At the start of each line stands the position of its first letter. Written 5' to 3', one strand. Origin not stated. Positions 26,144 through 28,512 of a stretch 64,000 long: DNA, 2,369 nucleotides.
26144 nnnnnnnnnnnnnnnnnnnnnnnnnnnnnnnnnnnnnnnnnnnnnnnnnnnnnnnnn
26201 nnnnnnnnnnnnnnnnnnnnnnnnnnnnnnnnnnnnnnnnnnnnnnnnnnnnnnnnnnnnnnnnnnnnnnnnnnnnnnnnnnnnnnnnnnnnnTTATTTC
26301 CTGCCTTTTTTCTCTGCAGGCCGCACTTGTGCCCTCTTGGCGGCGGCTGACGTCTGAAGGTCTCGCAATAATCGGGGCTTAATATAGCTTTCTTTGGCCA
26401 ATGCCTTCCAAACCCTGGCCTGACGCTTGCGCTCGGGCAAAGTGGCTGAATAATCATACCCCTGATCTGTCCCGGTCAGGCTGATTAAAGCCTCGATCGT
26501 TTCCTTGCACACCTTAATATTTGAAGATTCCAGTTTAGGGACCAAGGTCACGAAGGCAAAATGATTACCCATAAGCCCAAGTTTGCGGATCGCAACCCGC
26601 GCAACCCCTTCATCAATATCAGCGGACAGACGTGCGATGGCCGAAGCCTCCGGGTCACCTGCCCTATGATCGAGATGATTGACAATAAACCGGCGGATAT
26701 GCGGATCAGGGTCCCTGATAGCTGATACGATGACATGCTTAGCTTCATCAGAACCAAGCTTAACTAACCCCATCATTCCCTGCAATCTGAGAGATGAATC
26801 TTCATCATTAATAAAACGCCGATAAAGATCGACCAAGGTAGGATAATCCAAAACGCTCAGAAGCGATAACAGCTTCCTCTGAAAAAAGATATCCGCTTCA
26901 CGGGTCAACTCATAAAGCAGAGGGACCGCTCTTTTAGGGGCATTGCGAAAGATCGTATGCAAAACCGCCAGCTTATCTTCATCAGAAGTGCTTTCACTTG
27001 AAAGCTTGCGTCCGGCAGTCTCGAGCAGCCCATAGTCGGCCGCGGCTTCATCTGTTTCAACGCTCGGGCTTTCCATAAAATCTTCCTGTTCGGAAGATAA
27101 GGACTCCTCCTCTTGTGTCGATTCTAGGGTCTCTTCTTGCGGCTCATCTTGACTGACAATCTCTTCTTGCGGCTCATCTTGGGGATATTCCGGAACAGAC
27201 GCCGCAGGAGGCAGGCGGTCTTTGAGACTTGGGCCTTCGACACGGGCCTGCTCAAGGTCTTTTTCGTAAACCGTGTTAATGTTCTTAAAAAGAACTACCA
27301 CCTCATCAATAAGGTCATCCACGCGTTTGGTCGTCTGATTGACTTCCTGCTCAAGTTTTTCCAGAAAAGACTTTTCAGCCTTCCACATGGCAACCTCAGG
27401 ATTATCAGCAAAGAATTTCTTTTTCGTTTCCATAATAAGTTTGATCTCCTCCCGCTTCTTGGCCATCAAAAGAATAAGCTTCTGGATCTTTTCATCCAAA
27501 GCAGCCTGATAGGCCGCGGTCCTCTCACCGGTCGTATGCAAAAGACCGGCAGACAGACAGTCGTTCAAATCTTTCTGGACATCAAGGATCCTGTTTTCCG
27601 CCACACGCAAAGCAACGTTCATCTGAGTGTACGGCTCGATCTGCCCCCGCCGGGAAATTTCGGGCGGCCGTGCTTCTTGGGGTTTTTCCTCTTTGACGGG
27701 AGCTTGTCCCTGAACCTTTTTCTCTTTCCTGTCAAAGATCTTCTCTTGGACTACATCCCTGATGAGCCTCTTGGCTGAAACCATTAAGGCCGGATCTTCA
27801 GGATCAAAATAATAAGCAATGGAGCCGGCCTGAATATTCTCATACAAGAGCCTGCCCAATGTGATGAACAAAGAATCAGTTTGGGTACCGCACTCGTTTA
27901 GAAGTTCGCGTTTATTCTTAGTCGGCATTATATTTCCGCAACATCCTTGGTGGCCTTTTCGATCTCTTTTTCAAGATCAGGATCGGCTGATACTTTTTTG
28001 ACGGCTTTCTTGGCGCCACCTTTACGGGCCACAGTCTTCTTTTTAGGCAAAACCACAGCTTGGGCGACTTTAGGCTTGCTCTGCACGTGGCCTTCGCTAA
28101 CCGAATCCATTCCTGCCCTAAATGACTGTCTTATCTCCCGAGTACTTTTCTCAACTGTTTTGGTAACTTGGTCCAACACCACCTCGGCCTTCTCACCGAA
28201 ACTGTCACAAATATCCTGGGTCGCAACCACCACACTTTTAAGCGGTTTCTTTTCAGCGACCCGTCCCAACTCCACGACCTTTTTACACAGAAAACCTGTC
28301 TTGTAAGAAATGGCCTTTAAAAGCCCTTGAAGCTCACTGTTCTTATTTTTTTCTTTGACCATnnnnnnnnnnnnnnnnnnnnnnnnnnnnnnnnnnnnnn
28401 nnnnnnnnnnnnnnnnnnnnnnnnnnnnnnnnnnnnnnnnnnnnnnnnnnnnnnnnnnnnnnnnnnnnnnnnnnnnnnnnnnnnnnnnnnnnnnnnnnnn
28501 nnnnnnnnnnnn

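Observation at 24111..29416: Three consecutive HEAT-repeat protein + small basic protein modules (mad-like scaffold set)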

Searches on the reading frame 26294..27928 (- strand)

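Call 4: search_protein_families(library=pfam, proteins=[window:26294-27928:-], max_evalue=0.1)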
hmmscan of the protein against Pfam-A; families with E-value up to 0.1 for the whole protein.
window:26294-27928:- (544 aa): 2 families
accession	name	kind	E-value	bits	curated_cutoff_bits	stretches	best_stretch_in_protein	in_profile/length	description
PF13646.12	HEAT_2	-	3.7e-10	40.4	27.7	1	372-430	8-65/88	HEAT repeats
PF03037.21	KMP11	-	0.043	15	28.3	0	162-216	20-75/90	Kinetoplastid membrane protein 11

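Call 6: search_protein_families(library=ncbifam, proteins=[window:26294-27928:-], max_evalue=0.01)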
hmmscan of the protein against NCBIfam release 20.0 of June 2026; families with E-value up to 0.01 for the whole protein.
window:26294-27928:- (544 aa): 2 families
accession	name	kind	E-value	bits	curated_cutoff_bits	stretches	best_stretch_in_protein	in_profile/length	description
NF045915.1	PhycobilmeDegNblB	equivalog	5.6e-06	26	300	1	347-446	113-212/214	phycobilisome degradation protein NblB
NF010374.0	PRK13800.1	equivalog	0.0016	16.8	1196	1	351-518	611-775/898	fumarate reductase/succinate dehydrogenase flavoprotein subunit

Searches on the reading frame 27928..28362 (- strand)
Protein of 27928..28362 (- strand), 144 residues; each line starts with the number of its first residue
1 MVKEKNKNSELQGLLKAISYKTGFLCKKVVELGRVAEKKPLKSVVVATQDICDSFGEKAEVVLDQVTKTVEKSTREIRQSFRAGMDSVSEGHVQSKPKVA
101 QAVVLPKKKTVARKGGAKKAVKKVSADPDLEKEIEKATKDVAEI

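Call 4: search_protein_families(library=pfam, proteins=[window:27928-28362:-], max_evalue=0.1)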
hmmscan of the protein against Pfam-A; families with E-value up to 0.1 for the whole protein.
window:27928-28362:- (144 aa): 0 families

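Call 6: search_protein_families(library=ncbifam, proteins=[window:27928-28362:-], max_evalue=0.01)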
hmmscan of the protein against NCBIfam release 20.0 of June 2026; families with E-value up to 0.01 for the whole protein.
window:27928-28362:- (144 aa): 0 families

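Call 50: search_protein_families(library=pfam, proteins=[window:27928-28362:-], max_evalue=10)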
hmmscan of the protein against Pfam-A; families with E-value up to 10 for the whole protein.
window:27928-28362:- (144 aa): 0 families

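Call 97: search_solved_structures(query=window:27928-28362:-, max_evalue=1)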
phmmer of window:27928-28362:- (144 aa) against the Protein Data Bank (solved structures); distinct sequences matched with E-value up to 1: 1.
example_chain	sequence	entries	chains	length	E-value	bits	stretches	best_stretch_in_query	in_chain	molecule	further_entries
3b0b_B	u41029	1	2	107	0.58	13.7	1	11-66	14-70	Centromere protein S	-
